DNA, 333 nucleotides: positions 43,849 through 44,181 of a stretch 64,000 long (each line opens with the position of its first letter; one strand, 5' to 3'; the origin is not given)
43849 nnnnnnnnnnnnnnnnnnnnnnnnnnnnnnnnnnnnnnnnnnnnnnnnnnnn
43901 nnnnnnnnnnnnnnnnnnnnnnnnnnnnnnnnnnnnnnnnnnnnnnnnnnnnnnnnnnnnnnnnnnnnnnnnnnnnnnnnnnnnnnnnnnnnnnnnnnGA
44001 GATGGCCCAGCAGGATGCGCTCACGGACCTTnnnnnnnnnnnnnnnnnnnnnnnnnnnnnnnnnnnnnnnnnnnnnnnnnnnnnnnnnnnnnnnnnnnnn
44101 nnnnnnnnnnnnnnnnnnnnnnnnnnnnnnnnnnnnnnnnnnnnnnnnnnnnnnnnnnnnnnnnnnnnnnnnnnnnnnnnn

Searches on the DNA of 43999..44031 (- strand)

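Call 103: search_dna_similar(query=window:43999-44031:-, collection=phages, mode=distant, max_evalue=1)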
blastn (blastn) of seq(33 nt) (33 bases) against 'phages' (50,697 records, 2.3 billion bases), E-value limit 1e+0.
Records with a match: 1; places in all: 1; records where one place covers at least 80% of the query: 0.
Best place of each record, by identity: 90-95% 1.
By first word of the organism name: Rhodobacter 1.
By host as written in the record: Rhodobacter capsulatus YW1 1.
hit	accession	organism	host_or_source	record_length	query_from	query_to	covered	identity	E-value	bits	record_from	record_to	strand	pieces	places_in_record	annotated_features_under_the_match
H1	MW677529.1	Rhodobacter phage RcZahn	Rhodobacter capsulatus YW1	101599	3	26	73%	91.7%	3e-1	36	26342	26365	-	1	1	29: tape measure protein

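Call 104: search_dna_similar(query=window:43999-44031:-, collection=plasmids, mode=distant, max_evalue=1)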
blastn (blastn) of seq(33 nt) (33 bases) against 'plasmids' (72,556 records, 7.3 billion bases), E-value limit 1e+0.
Records with a match: 11; places in all: 11; records where one place covers at least 80% of the query: 0.
Best place of each record, by identity: >=99% 6; 95-99% 2; 90-95% 3.
By first word of the organism name: Sinorhizobium 4; Rhizobium 2; Sulfitobacter 2; Ruegeria 1; Rhodococcus 1; Sphingobium 1.
By predicted mobility (MOB-suite, as given by PLSDB): non-mobilizable 8; conjugative 3.
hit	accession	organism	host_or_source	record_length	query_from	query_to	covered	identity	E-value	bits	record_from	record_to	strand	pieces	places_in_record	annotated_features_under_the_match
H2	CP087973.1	Rhizobium sp. RCAM05350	cell culture,fouling of walls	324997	7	32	79%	92.3%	7e-2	39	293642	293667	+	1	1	none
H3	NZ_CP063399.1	Rhizobium sp. SL42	Amphicarpaea bracteata,Whole ...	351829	7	30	73%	91.7%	9e-1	36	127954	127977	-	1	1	DUF977 family protein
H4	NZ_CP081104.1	Ruegeria conchae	-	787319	6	29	73%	91.7%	9e-1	36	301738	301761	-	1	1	sigma-54 dependent transcriptional regulator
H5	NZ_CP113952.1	Rhodococcus sp. JS3073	culture,soil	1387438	10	31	67%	95.5%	9e-1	37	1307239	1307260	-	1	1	record has no annotation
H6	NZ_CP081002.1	Sphingobium sp. V4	cell culture,soil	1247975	6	27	67%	95.5%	9e-1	37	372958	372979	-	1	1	record has no annotation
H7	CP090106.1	Sinorhizobium meliloti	Medicago,Cell culture,Plant nodule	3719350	6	24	58%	100.0%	9e-1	36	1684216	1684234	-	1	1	clpA: ATP-dependent Clp protease ATP-binding subunit ClpA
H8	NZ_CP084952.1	Sulfitobacter indolifex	cell culture,Seawater from the North ...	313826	12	30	58%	100.0%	9e-1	36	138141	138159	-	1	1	TolC family outer membrane protein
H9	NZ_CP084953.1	Sulfitobacter indolifex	cell culture,Seawater from the North ...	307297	12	30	58%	100.0%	9e-1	36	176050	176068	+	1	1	TolC family outer membrane protein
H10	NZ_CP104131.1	Sinorhizobium sp. K101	Phaseolus vulgaris,cell ...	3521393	6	24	58%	100.0%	9e-1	36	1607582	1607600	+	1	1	none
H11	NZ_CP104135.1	Sinorhizobium sp. C101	Phaseolus vulgaris,cell ...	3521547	6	24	58%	100.0%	9e-1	36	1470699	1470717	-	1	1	none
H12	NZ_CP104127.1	Sinorhizobium sp. M103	Phaseolus vulgaris,cell ...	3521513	6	24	58%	100.0%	9e-1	36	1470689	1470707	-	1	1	none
